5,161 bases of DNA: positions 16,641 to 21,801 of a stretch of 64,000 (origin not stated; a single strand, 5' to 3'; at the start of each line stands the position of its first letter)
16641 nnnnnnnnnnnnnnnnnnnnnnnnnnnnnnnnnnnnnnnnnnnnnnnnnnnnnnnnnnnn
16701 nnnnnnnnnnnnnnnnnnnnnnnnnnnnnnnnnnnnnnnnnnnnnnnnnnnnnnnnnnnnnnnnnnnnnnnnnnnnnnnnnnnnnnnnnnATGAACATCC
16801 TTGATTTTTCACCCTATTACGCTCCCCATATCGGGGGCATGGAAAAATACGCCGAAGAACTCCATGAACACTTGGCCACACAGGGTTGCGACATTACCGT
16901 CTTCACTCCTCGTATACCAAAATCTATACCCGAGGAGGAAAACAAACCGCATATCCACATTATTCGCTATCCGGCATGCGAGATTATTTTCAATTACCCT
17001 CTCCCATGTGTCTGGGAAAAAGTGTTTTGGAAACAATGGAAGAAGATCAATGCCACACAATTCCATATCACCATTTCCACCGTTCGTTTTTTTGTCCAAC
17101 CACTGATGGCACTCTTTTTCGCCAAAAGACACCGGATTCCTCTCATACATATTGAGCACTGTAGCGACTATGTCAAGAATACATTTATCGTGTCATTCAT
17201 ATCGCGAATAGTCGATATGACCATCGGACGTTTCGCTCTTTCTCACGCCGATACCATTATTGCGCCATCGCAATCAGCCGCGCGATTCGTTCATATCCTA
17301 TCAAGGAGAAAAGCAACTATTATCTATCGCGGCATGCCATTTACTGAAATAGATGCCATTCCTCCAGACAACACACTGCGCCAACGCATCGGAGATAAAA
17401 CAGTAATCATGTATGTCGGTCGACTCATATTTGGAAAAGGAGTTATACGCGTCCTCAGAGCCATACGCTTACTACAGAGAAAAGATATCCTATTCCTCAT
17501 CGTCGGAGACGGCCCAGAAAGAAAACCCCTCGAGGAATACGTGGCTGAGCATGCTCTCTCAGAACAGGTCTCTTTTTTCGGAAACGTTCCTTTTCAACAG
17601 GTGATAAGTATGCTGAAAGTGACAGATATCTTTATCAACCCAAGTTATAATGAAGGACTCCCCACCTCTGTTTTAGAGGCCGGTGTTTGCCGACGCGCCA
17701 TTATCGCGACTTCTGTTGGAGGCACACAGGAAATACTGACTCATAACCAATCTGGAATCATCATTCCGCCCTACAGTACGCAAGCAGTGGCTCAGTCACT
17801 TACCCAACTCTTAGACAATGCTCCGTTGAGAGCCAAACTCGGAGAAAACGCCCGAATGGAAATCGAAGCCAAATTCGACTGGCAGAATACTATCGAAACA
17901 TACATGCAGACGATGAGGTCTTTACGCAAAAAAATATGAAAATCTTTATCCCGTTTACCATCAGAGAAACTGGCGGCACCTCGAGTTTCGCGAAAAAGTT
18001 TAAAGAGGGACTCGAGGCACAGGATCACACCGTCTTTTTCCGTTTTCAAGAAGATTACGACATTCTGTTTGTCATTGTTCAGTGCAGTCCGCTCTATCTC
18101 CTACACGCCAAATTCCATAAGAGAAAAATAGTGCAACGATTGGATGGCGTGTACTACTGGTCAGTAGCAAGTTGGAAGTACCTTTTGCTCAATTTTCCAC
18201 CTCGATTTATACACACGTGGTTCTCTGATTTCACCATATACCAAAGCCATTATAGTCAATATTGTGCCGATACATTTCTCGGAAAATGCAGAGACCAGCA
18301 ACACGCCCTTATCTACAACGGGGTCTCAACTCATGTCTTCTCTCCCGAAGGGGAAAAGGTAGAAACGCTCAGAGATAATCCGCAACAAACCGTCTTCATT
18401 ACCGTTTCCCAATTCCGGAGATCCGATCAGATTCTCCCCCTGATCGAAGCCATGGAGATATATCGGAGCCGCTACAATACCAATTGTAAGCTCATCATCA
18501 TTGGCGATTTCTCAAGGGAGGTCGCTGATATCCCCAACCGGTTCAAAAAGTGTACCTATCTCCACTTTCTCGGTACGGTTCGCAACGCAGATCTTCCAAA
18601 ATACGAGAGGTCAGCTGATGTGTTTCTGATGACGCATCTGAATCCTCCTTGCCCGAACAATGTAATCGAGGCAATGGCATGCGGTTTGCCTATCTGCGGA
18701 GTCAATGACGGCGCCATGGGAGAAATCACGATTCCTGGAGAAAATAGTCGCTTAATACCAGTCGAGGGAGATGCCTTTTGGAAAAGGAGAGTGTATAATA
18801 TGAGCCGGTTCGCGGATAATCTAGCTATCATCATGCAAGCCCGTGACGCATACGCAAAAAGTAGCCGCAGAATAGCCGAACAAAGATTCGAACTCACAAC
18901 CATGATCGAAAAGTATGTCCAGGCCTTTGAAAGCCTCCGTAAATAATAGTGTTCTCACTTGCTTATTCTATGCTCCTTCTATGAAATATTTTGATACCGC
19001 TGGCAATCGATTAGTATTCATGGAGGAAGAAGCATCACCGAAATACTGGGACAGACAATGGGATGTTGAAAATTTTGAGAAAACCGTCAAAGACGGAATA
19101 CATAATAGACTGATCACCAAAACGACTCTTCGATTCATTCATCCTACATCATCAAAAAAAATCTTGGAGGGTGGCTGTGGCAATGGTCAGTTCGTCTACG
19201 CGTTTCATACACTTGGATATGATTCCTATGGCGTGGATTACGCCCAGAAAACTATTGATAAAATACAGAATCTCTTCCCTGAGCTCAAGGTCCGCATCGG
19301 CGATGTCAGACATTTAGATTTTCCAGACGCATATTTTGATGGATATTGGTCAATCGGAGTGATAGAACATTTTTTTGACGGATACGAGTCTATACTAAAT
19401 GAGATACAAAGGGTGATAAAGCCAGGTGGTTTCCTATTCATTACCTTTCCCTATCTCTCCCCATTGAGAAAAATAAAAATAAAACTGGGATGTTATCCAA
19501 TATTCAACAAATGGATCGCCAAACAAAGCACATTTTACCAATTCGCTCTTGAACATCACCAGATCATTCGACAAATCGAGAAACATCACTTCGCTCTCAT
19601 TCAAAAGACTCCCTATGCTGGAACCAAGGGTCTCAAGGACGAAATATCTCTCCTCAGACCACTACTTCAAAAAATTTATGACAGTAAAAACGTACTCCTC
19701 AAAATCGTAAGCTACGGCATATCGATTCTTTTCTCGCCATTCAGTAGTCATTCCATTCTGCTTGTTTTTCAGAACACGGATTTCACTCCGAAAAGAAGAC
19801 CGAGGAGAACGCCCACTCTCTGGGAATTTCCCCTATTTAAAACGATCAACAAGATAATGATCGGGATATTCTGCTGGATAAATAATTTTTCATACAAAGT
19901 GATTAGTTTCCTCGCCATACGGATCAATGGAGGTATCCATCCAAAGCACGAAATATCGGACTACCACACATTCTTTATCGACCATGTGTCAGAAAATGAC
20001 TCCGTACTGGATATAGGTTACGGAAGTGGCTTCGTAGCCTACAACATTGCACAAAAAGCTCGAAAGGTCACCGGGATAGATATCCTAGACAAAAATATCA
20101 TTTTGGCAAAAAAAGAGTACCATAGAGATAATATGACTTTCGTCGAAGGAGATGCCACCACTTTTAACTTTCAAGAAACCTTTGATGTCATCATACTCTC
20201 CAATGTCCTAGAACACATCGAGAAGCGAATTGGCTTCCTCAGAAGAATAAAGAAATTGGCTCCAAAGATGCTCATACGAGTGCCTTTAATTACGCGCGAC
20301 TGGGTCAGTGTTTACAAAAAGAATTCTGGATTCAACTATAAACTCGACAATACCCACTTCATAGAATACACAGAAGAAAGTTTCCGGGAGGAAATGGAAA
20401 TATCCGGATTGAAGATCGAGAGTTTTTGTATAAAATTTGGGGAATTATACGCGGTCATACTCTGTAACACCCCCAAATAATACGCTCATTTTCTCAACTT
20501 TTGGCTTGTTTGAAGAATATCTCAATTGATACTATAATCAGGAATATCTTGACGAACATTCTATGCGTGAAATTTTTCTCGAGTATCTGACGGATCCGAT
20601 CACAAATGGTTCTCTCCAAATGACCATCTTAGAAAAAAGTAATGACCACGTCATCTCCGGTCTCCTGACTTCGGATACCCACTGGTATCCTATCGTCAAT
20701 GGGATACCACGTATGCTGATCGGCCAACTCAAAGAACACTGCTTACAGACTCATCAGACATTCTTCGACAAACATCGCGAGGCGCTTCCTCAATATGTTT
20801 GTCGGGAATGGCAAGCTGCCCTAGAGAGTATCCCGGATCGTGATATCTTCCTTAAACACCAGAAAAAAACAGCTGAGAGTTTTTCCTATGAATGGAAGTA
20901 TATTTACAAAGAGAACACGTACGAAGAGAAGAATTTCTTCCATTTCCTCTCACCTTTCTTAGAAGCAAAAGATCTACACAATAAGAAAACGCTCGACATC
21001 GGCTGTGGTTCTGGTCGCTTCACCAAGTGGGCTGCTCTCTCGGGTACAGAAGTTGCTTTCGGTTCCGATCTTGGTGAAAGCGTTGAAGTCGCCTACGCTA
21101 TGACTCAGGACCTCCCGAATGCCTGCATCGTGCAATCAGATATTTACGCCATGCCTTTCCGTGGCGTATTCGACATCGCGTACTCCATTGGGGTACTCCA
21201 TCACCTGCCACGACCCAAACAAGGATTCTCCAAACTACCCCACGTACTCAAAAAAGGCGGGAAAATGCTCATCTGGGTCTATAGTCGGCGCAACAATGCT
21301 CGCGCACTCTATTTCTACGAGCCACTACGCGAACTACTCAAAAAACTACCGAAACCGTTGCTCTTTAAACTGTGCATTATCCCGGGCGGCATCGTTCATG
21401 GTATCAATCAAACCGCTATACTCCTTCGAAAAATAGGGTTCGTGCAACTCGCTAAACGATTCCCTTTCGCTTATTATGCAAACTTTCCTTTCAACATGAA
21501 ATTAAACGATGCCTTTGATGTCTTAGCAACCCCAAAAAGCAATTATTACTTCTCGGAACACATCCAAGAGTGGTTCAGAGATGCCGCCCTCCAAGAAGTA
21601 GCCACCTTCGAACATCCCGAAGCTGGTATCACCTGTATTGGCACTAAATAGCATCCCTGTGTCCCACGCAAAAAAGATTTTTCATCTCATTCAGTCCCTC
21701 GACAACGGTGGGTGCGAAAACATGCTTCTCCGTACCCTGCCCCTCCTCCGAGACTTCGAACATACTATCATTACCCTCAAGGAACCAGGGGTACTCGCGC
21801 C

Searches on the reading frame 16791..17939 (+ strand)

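Call 5: search_protein_families(library=pfam, proteins=[window:16791-17939:+])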
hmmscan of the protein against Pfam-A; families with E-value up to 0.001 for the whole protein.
window:16791-17939:+ (382 aa): 6 families
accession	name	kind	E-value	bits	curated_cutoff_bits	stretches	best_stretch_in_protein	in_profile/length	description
PF00534.26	Glycos_transf_1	-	2.3e-39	135.1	26.4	1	201-355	13-170/172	Glycosyl transferases group 1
PF13692.12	Glyco_trans_1_4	-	1.3e-30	107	27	1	204-343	2-142/142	Glycosyl transferases group 1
PF13439.12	Glyco_transf_4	-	9.5e-20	71.7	28.5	1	14-181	1-165/170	Glycosyltransferase Family 4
PF13579.12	Glyco_trans_4_4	-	1e-12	49.2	29.7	1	15-169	1-144/158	Glycosyl transferase 4-like domain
PF13524.12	Glyco_trans_1_2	-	6.5e-07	29.8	25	1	227-372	8-143/144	Glycosyl transferase-like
PF00982.27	Glyco_transf_20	-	0.00012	21.4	32.5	0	260-349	353-445/473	Glycosyltransferase family 20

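Call 55: search_protein_families(library=ncbifam, proteins=[window:16791-17939:+], max_evalue=0.00001)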
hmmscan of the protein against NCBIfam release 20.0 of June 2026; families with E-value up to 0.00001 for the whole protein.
window:16791-17939:+ (382 aa): 35 families (the best 25 are shown)
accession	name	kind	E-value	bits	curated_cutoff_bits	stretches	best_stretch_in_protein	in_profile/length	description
TIGR03088.1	stp2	hypoth_equivalog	1.6e-31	109.7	409.05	1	200-374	191-369/374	TIGR03088 family PEP-CTERM/XrtA system glycosyltransferase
NF047684.1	TeichurnBiosyTuaC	equivalog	4e-30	105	550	1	111-374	128-385/391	teichuronic acid biosynthesis protein TuaC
TIGR03999.1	thiol_BshA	equivalog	5.8e-30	104.5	273.7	1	12-377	9-372/375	N-acetyl-alpha-D-glucosaminyl L-malate synthase BshA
NF041876.1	EPS_EpsE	equivalog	2.6e-29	102.7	400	1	200-366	211-384/389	exopolysaccharide biosynthesis GT4 family glycosyltransferase EpsE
TIGR04063.1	stp3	hypoth_equivalog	7.2e-26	91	442.05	1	173-378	180-395/397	TIGR04063 family PEP-CTERM/XrtA system glycosyltransferase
TIGR03449.1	mycothiol_MshA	equivalog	1e-24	87.2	462.5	1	14-376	20-401/406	D-inositol-3-phosphate glycosyltransferase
NF007640.0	PRK10307.1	subfamily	3.6e-21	75.6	276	1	196-379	219-408/411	WcaI family glycosyltransferase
TIGR02149.1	glgA_Coryne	subfamily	8.9e-21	74.4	302.4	1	147-372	139-384/391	glycogen synthase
NF053787.1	GlcN_PG_synth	equivalog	1.2e-20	73.7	480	1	1-378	1-359/361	N-acetylglucosaminyl phosphatidylglycerol synthase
NF050063.1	ProtGlycPglJ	equivalog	9.7e-19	67.8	500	1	104-366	100-354/363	N-acetylgalactosamine-N,N'-diacetylbacillosaminyl-diphospho-undecaprenol 4-alpha-N-acetylgalactosaminyltransferase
NF038229.1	Glyco4_Geo_Pelo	equivalog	2.9e-18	66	400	1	200-377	158-335/338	GPMC system family 4 glycosyltransferase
NF050056.1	ProtGlycPglH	equivalog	3.3e-18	65.9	600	1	199-376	175-351/354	GalNAc-alpha-(1->4)-GalNAc-alpha-(1->3)-diNAcBac-PP-undecaprenol alpha-1,4-N-acetyl-D-galactosaminyltransferase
NF049988.1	MGlcDAGSynMgs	equivalog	2.2e-16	60.2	400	1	1-359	1-369/398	alpha-monoglucosyldiacylglycerol synthase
NF038295.1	EPS_HpsP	equivalog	2.5e-14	53.1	550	1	138-375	140-384/388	hormogonium polysaccharide biosynthesis glycosyltransferase HpsP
NF038298.1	EPS_HpsO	equivalog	2.8e-14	52.7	575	1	145-358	139-367/388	hormogonium polysaccharide biosynthesis glycosyltransferase HpsO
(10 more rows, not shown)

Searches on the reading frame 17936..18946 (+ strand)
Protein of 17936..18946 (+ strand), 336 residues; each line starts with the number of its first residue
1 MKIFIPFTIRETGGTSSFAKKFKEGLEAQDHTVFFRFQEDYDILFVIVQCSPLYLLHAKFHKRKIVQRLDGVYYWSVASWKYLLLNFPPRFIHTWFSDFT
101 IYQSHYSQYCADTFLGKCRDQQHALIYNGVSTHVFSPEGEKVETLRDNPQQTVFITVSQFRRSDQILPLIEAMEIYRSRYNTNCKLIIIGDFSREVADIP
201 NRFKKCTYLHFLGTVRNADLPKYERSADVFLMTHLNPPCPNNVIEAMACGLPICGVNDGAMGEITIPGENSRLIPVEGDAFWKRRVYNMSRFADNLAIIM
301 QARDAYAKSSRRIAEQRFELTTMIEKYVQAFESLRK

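Call 18: search_protein_families(library=pfam, proteins=[window:17936-18946:+], max_evalue=0.0001)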
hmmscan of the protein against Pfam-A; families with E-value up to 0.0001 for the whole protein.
window:17936-18946:+ (336 aa): 2 families
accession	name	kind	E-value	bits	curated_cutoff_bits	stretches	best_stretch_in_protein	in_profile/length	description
PF13692.12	Glyco_trans_1_4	-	1e-16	61.9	27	1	153-277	3-127/142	Glycosyl transferases group 1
PF00534.26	Glycos_transf_1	-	2.2e-15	57.1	26.4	1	146-277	10-143/172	Glycosyl transferases group 1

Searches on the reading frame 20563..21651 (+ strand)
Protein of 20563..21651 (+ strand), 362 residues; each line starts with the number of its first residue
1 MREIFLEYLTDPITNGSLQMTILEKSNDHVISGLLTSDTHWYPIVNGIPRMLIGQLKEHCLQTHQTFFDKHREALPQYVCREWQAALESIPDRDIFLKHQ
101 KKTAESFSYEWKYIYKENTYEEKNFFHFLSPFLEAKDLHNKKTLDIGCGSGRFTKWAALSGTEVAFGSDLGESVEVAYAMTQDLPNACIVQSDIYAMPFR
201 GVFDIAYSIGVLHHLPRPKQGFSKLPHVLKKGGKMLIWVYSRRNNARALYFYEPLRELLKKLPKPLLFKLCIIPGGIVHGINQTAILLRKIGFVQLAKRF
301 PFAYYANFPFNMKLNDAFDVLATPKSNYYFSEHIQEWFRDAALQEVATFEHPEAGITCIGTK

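Call 18: search_protein_families(library=pfam, proteins=[window:20563-21651:+], max_evalue=0.0001)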
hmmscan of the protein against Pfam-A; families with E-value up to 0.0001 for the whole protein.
window:20563-21651:+ (362 aa): 6 families
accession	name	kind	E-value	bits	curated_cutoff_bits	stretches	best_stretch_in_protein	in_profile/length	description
PF08241.18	Methyltransf_11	-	7.2e-15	55.8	21.2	1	144-237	1-95/95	Methyltransferase domain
PF13649.12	Methyltransf_25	-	1.2e-11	45.6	27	1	144-233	2-97/97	Methyltransferase domain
PF13847.12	Methyltransf_31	-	1.5e-10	41.4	27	1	140-241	4-113/145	Methyltransferase domain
PF13489.12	Methyltransf_23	-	8.2e-10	39.1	27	1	128-243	12-122/164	Methyltransferase domain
PF08242.18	Methyltransf_12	-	9.6e-10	39.5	30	1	144-234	1-97/98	Methyltransferase domain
PF08003.17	Methyltransf_9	-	3.7e-07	29.9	23.8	1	136-237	112-217/315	Protein of unknown function (DUF1698)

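Call 55: search_protein_families(library=ncbifam, proteins=[window:20563-21651:+], max_evalue=0.00001)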
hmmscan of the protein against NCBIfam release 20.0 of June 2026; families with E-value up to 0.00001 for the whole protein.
window:20563-21651:+ (362 aa): 6 families
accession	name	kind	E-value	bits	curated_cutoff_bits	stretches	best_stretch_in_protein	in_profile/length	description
NF011650.0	PRK15068.1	equivalog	9e-10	37.9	209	1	135-237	118-225/324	tRNA 5-methoxyuridine(34)/uridine 5-oxyacetic acid(34) synthase CmoB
TIGR00452.1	TIGR00452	equivalog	1.7e-09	37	275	1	136-236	114-218/316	tRNA 5-methoxyuridine(34)/uridine 5-oxyacetic acid(34) synthase CmoB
TIGR02072.1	BioC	equivalog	3.7e-08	33.5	184.95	1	129-236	23-131/244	malonyl-ACP O-methyltransferase BioC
TIGR01983.1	UbiG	equivalog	6.9e-07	28.8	102.95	1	124-245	45-159/228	bifunctional 2-polyprenyl-6-hydroxyphenol methylase/3-demethylubiquinol 3-O-methyltransferase UbiG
NF038101.1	Trm112_arch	equivalog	1.7e-06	28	77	1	1-52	1-54/59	methytransferase partner Trm112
NF045667.1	MTase_DVU1556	equivalog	7.4e-06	25.6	155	0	140-244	23-127/213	DVU_1556 family methyltransferase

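Call 66: search_solved_structures(query=window:20563-21651:+, max_evalue=0.001)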
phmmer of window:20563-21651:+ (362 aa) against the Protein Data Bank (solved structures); distinct sequences matched with E-value up to 0.001: 19.
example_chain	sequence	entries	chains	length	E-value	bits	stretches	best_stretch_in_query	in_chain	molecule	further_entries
6uak_A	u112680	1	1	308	1.3e-07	34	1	136-234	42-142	SAM dependent methyltransferase LahSB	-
4kdc_A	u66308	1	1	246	6.8e-07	31.7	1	135-291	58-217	3-demethylubiquinone-9 3-methyltransferase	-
5wp5_A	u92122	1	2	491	2e-06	30.1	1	78-253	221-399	Phosphomethylethanolamine N-methyltransferase 2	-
5cm2_Z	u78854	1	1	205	5.2e-06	28.7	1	132-246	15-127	TRNA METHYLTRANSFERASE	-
3mgg_A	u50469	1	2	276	6.2e-06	28.5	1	141-237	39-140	Methyltransferase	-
4kdr_A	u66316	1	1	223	1.3e-05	27.5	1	135-246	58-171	3-demethylubiquinone-9 3-methyltransferase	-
5dpm_A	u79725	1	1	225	1.3e-05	27.4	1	135-246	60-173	Ubiquinone biosynthesis O-methyltransferase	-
3ccf_A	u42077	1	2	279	1.7e-05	27.1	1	141-254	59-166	Cyclopropane-fatty-acyl-phospholipid synthase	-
3bkw_A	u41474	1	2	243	0.0001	24.5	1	141-236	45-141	S-adenosylmethionine dependent methyltransferase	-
4p7c_A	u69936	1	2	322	0.00011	24.3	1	132-237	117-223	tRNA (mo5U34)-methyltransferase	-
7ct8_A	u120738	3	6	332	0.00012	24.3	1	136-238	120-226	tRNA U34 carboxymethyltransferase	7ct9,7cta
1vl5_A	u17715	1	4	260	0.00013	24.2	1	139-252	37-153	unknown conserved protein BH2331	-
3l8d_A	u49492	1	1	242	0.00017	23.8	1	128-239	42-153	Methyltransferase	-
5wp4_A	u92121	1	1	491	0.00018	23.7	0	129-255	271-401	Phosphoethanolamine N-methyltransferase 1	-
4qtt_B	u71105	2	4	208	0.00019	23.6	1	143-243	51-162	Putative methyltransferase BUD23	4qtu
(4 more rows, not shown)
